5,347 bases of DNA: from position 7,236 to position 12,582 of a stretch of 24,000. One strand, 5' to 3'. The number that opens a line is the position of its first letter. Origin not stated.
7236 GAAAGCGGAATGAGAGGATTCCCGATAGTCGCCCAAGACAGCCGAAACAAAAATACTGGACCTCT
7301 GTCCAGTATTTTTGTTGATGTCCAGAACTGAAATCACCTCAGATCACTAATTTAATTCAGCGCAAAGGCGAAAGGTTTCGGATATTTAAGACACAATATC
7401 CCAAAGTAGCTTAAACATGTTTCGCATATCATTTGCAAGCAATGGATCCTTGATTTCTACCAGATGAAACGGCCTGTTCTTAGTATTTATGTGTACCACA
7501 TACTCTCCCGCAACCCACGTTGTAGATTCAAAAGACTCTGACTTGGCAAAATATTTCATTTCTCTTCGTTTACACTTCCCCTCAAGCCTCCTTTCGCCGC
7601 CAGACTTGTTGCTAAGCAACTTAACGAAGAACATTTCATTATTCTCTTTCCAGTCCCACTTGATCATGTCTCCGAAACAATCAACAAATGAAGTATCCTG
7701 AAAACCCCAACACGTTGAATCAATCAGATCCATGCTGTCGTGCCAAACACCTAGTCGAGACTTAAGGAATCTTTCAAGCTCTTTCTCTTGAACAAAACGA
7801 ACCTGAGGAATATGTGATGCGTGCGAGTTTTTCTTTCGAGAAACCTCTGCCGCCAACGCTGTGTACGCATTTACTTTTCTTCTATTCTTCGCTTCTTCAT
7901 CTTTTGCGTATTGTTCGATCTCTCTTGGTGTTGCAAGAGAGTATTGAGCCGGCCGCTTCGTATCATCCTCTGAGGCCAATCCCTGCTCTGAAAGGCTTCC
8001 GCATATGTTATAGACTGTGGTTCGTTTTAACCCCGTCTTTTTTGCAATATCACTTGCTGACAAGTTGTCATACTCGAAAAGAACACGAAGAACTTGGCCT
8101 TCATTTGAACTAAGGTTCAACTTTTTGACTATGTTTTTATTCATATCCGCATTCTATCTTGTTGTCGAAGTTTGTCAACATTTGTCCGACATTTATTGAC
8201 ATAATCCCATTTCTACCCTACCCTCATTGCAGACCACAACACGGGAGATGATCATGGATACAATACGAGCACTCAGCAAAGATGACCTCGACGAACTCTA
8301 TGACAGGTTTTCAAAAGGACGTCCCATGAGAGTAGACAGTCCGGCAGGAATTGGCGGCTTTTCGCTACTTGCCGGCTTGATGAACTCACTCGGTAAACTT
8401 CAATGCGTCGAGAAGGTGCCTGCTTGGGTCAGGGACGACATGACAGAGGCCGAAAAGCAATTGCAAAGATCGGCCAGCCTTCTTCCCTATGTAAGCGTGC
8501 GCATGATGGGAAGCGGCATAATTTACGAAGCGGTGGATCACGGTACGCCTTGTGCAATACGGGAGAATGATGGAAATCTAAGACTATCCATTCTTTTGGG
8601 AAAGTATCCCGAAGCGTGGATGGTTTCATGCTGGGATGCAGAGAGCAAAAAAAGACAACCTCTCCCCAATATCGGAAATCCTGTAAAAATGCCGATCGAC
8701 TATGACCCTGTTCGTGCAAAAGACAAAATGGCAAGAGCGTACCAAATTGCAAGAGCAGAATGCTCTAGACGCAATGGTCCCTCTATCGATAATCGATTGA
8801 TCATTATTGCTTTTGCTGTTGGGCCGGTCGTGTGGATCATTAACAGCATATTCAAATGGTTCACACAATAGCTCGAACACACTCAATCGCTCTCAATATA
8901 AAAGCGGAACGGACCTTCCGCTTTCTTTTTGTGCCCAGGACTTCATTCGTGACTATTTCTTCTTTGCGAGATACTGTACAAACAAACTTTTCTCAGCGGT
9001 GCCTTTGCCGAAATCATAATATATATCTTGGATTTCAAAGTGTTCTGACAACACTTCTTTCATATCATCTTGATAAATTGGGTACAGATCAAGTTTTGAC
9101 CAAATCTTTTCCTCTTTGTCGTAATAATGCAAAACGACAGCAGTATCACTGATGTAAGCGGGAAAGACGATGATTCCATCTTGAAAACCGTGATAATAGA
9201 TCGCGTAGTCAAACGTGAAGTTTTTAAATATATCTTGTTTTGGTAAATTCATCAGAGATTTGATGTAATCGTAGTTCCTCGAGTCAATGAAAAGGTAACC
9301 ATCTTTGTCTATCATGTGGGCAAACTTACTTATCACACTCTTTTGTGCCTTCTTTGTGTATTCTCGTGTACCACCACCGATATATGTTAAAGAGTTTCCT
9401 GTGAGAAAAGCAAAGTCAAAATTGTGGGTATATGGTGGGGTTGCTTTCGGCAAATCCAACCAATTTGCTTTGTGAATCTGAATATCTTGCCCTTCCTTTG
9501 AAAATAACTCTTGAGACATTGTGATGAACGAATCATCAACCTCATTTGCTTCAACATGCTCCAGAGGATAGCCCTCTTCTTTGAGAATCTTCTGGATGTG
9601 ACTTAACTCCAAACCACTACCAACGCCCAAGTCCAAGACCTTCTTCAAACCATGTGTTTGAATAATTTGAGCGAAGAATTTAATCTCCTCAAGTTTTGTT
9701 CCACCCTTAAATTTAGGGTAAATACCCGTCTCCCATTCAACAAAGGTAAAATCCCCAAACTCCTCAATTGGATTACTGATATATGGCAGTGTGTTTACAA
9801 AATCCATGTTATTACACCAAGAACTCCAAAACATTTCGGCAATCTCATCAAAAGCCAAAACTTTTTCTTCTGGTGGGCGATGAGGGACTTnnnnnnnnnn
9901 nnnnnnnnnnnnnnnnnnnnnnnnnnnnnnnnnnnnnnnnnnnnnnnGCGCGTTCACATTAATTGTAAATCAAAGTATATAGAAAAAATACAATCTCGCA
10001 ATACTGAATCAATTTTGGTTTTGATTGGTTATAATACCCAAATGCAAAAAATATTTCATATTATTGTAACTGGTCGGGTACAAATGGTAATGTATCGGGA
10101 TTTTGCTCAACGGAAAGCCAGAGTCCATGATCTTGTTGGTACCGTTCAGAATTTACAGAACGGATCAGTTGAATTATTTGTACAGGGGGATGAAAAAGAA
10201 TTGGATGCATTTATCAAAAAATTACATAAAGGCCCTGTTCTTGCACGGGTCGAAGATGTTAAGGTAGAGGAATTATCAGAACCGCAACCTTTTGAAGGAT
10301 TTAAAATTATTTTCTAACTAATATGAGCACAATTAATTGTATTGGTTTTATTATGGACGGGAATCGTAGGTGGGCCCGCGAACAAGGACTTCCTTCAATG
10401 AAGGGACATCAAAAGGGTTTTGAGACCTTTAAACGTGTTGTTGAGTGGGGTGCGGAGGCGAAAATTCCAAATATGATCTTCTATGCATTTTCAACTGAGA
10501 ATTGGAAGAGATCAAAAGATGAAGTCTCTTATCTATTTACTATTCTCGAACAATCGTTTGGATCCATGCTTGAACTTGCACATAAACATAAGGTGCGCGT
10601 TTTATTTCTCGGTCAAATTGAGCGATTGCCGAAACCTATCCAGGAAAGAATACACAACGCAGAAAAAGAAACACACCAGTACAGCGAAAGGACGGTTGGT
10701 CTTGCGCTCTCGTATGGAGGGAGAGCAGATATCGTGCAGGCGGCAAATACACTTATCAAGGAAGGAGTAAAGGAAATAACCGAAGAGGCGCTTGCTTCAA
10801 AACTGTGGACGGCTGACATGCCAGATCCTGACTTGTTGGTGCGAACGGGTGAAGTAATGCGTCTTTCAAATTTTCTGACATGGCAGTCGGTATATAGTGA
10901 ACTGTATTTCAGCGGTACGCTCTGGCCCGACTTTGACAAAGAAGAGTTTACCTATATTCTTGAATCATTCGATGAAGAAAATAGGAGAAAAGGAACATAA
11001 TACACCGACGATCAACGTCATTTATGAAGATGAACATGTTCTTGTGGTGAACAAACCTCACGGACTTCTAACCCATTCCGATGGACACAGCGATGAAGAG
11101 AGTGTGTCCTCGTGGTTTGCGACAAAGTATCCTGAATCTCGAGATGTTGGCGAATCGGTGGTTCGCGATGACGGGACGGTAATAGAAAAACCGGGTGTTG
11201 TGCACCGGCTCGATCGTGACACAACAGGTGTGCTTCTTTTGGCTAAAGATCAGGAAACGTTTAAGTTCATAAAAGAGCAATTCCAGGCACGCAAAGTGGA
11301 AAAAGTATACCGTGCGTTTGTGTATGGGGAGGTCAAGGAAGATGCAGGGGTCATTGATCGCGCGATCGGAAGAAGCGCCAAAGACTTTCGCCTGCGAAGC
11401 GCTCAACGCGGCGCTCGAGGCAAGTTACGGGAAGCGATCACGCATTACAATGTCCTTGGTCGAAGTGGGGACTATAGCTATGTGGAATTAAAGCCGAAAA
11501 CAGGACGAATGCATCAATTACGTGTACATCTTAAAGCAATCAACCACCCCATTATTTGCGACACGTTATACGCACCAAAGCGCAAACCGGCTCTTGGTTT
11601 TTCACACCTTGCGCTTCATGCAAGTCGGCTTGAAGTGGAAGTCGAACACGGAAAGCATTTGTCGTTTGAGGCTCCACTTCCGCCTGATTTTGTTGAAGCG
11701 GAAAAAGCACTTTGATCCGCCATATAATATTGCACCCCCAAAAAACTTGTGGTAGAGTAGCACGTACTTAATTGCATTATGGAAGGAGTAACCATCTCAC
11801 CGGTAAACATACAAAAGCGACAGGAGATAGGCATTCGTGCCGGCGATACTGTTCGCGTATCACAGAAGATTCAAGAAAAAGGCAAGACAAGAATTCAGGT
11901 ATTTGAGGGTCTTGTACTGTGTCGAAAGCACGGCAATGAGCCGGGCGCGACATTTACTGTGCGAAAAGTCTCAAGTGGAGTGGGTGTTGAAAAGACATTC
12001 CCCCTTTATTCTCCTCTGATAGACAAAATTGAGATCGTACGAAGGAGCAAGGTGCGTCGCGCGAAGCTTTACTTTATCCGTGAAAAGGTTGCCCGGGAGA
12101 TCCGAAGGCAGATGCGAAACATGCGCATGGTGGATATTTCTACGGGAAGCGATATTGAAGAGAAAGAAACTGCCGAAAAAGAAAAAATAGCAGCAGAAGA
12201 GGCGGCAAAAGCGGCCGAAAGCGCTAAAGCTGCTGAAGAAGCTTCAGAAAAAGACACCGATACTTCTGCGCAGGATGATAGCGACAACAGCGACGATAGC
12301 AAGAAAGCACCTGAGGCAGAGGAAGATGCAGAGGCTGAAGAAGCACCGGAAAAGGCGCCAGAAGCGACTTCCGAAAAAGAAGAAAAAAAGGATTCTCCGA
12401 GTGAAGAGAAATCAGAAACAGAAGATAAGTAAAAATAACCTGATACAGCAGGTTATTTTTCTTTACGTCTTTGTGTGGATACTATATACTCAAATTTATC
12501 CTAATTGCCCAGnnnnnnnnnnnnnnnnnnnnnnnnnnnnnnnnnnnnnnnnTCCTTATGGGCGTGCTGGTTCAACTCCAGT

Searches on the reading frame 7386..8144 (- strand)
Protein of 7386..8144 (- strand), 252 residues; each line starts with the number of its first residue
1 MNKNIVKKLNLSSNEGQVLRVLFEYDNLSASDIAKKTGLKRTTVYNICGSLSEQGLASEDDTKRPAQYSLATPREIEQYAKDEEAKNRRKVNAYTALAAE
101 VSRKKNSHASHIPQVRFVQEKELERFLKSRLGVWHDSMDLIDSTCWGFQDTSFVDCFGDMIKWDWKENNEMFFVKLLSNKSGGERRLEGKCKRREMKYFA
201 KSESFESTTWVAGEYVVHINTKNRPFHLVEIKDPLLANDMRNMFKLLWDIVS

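Call 47: search_protein_families(library=pfam, proteins=[window:7386-8144:-], max_evalue=0.001)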
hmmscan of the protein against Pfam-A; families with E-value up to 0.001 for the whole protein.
window:7386-8144:- (252 aa): 8 families
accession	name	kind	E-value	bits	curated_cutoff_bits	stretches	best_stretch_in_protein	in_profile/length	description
PF01978.25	TrmB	-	4.2e-11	43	25.6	1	7-73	2-67/68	Sugar-specific transcriptional regulator TrmB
PF09339.16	HTH_IclR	-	3.8e-07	30.2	22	1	17-60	7-51/52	IclR helix-turn-helix domain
PF12802.13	MarR_2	-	0.00011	22.7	27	1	10-57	2-50/61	MarR family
PF03965.22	Penicillinase_R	-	0.0003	21.6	22.6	1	11-102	1-96/115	Penicillinase repressor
PF25213.1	HVO_A0261_N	-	0.00053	20.3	35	0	8-61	6-58/86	HVO_A0261 N-terminal domain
PF08279.18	HTH_11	-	0.0007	19.9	25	0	17-55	4-43/55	HTH domain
PF01047.28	MarR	-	0.00082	19.7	24.6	0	11-56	1-46/59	MarR family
PF13412.12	HTH_24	-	0.00088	19.2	21.9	0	14-56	4-46/48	Winged helix-turn-helix DNA-binding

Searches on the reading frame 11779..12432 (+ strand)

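Call 47: search_protein_families(library=pfam, proteins=[window:11779-12432:+], max_evalue=0.001)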
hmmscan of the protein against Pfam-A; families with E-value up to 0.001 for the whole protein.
window:11779-12432:+ (217 aa): 1 family
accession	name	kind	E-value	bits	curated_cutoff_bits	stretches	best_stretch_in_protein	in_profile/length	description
PF01245.26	Ribosomal_L19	-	5e-34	117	22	1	17-109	16-107/111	Ribosomal protein L19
